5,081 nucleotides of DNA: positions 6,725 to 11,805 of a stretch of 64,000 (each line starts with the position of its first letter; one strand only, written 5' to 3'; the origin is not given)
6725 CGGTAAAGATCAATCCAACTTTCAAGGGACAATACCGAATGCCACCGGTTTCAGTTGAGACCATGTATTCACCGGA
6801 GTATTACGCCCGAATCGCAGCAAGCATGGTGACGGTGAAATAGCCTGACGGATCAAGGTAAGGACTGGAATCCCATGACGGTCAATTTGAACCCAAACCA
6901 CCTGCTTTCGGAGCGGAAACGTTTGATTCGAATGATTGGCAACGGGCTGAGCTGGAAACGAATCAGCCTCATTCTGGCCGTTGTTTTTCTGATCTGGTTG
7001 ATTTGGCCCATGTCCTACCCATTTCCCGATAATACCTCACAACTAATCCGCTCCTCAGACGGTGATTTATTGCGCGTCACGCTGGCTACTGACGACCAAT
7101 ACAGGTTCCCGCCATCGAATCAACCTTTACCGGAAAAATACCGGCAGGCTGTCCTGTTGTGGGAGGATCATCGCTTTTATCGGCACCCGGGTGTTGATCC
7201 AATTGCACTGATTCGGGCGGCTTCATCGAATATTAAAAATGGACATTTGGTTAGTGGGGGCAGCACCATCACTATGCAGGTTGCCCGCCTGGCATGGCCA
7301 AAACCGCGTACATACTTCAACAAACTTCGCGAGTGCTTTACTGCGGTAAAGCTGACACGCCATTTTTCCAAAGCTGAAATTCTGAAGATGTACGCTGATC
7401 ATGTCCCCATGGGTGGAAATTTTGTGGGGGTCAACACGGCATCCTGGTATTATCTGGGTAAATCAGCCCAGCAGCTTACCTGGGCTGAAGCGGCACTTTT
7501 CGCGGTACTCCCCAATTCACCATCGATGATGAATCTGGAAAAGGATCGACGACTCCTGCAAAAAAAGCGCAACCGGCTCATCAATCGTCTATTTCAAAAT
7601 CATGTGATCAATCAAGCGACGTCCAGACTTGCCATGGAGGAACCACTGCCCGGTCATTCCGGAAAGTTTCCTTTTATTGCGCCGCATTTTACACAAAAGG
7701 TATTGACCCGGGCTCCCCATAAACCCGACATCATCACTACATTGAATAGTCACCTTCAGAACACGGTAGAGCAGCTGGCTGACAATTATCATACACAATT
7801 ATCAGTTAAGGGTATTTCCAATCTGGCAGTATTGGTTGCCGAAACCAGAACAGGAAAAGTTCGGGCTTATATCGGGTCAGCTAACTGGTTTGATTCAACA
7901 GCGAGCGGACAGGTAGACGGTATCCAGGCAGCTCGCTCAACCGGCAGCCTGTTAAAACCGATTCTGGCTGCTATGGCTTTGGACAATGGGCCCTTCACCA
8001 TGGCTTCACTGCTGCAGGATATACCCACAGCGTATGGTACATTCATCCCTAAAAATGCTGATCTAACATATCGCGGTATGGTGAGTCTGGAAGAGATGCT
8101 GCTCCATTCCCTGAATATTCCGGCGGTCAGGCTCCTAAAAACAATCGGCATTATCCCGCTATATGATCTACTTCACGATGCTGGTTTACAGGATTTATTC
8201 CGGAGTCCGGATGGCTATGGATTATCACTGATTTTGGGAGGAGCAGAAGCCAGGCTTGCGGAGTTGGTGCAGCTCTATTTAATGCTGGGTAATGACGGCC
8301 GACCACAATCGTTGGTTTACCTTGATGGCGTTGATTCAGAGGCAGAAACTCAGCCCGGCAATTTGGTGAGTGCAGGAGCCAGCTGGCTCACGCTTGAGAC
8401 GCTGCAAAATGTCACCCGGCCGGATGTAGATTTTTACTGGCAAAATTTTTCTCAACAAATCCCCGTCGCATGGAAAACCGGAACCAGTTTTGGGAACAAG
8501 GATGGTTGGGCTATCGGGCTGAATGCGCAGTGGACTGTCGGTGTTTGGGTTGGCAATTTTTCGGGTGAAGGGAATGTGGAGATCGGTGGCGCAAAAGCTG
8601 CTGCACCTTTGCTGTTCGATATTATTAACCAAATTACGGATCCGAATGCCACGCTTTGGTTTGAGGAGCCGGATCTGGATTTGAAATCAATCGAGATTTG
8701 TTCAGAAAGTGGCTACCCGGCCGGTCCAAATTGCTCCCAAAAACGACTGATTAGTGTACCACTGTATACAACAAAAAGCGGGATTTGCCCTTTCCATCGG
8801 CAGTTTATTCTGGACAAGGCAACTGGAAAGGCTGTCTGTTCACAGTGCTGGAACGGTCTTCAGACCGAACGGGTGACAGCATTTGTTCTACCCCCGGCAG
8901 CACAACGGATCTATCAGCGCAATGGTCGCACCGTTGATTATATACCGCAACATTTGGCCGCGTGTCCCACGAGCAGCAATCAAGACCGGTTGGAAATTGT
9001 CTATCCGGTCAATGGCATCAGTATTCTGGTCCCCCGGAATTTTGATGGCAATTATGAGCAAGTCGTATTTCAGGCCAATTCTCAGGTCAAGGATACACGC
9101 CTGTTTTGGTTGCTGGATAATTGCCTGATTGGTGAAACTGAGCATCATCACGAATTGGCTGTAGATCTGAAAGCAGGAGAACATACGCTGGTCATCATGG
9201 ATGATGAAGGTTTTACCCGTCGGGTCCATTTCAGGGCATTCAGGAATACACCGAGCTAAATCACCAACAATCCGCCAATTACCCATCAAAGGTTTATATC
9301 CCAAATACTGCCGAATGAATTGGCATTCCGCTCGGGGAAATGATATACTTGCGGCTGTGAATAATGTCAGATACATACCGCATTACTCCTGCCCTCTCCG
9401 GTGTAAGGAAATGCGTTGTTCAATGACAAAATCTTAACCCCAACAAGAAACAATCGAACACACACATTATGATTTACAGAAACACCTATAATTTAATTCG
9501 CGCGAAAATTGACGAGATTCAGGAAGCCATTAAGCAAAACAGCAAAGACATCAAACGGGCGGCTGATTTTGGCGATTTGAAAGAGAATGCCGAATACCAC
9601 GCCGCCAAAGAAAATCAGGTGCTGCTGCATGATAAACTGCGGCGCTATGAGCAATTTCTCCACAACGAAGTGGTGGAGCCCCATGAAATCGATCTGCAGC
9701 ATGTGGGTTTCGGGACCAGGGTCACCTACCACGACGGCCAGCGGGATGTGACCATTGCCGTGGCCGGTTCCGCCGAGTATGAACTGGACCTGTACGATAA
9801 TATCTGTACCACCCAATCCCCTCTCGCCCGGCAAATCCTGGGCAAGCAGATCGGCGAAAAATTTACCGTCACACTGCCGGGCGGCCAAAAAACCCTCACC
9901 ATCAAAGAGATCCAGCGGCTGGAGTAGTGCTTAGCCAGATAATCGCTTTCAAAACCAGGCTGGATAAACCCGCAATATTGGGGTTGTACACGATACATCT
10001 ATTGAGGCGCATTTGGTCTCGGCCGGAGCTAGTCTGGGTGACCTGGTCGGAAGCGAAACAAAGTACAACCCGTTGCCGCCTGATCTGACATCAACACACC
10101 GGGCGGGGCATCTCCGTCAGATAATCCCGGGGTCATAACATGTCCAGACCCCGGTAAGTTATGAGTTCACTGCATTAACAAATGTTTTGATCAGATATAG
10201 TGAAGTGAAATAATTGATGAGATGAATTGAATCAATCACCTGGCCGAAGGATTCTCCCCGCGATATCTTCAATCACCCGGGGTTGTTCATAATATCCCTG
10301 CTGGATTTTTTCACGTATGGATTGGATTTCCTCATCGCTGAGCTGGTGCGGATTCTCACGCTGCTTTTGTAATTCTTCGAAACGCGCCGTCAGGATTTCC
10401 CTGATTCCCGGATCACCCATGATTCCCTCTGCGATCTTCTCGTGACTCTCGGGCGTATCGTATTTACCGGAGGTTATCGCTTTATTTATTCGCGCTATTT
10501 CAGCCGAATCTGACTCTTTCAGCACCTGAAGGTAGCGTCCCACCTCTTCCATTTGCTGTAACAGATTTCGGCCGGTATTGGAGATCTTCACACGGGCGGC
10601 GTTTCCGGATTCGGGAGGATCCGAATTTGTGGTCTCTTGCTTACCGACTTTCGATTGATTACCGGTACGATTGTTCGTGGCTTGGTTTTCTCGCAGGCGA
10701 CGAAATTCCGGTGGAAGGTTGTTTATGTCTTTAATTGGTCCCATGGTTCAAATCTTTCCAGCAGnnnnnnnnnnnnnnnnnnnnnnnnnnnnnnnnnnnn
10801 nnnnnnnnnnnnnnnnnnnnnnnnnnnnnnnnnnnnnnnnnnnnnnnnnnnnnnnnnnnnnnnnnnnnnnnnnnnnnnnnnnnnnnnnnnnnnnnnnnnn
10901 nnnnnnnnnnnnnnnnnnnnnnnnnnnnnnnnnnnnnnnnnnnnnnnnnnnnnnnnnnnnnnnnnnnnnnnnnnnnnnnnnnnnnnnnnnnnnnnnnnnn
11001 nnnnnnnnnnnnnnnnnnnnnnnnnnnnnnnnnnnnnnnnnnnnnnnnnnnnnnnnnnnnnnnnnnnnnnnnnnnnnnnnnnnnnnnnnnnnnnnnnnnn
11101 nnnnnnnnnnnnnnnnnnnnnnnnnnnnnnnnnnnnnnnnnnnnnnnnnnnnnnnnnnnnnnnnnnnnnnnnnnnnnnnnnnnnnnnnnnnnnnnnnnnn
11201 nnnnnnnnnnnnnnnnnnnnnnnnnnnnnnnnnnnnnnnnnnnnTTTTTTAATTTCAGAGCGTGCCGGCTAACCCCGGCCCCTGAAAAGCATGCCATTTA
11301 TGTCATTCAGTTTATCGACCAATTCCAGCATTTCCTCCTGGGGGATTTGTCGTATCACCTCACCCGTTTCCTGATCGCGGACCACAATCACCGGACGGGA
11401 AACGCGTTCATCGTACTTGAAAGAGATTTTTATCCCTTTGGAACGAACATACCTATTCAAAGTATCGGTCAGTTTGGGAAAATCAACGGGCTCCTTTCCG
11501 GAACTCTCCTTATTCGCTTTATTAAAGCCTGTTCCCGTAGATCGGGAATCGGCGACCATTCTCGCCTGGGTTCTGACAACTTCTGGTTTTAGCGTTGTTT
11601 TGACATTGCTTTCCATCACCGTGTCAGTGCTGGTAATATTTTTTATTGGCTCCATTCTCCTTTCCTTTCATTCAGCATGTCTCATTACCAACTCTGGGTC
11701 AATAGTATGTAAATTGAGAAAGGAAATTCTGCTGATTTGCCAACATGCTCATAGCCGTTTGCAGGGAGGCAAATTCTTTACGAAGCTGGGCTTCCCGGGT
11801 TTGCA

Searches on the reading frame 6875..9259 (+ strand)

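Call 74: search_protein_families(library=pfam, proteins=[window:6875-9259:+], max_evalue=0.00001)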
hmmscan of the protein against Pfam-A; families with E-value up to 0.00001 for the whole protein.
window:6875-9259:+ (794 aa): 3 families
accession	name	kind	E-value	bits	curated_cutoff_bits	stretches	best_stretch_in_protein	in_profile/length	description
PF00912.28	Transgly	-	4.9e-49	166.6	27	1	73-239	10-177/178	Transglycosylase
PF06832.18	BiPBP_C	-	1.8e-16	60.2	26.8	1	700-786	6-90/90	Penicillin-Binding Protein C-terminus Family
PF00905.27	Transpeptidase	-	2.3e-11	43.9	22.1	1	318-556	2-263/299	Penicillin binding protein transpeptidase domain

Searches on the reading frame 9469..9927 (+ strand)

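Call 74: search_protein_families(library=pfam, proteins=[window:9469-9927:+], max_evalue=0.00001)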
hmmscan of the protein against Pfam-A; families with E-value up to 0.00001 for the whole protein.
window:9469-9927:+ (152 aa): 2 families
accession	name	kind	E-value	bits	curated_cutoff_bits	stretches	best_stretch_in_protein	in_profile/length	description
PF01272.25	GreA_GreB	-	1.1e-13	51.4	26.9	1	78-149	5-76/77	Transcription elongation factor, GreA/GreB, C-term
PF03449.20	GreA_GreB_N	-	3.5e-13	50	24.5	1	4-67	5-69/71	Transcription elongation factor, N-terminal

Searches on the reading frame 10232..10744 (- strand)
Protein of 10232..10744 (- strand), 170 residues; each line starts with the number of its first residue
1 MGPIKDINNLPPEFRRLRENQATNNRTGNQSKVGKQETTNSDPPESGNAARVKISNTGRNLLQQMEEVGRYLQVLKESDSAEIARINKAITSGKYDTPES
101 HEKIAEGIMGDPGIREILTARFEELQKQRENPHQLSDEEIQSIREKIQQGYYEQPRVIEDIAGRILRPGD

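Call 74: search_protein_families(library=pfam, proteins=[window:10232-10744:-], max_evalue=0.00001)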
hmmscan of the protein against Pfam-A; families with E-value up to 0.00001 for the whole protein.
window:10232-10744:- (170 aa): 1 family
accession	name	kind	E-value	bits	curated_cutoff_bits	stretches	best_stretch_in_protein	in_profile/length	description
PF04316.19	FlgM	-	2e-08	34.7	25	0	51-109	2-54/55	Anti-sigma-28 factor, FlgM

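Call 76: search_protein_families(library=ncbifam, proteins=[window:10232-10744:-], max_evalue=0.00001)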
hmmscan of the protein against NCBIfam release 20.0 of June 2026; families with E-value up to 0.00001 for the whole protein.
window:10232-10744:- (170 aa): 1 family
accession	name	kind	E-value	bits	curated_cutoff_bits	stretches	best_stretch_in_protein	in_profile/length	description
TIGR03824.1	FlgM_jcvi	equivalog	7.1e-08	33.1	40.75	0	21-109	12-94/98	flagellar biosynthesis anti-sigma factor FlgM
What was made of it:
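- Checked: An FlgM-like gene lies at 10232-10744 (-) (calls 74, 76).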

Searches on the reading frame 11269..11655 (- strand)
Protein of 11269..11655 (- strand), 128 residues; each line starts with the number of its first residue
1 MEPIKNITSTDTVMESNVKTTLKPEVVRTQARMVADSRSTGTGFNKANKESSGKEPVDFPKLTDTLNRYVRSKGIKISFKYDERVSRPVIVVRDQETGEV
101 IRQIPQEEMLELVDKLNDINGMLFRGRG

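Call 74: search_protein_families(library=pfam, proteins=[window:11269-11655:-], max_evalue=0.00001)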
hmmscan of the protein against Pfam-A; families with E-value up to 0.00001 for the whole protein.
window:11269-11655:- (128 aa): 1 family
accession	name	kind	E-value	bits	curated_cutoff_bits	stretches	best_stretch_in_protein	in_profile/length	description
PF03646.20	FlaG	-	1.7e-18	67.1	23.8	1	45-124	20-99/101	FlaG protein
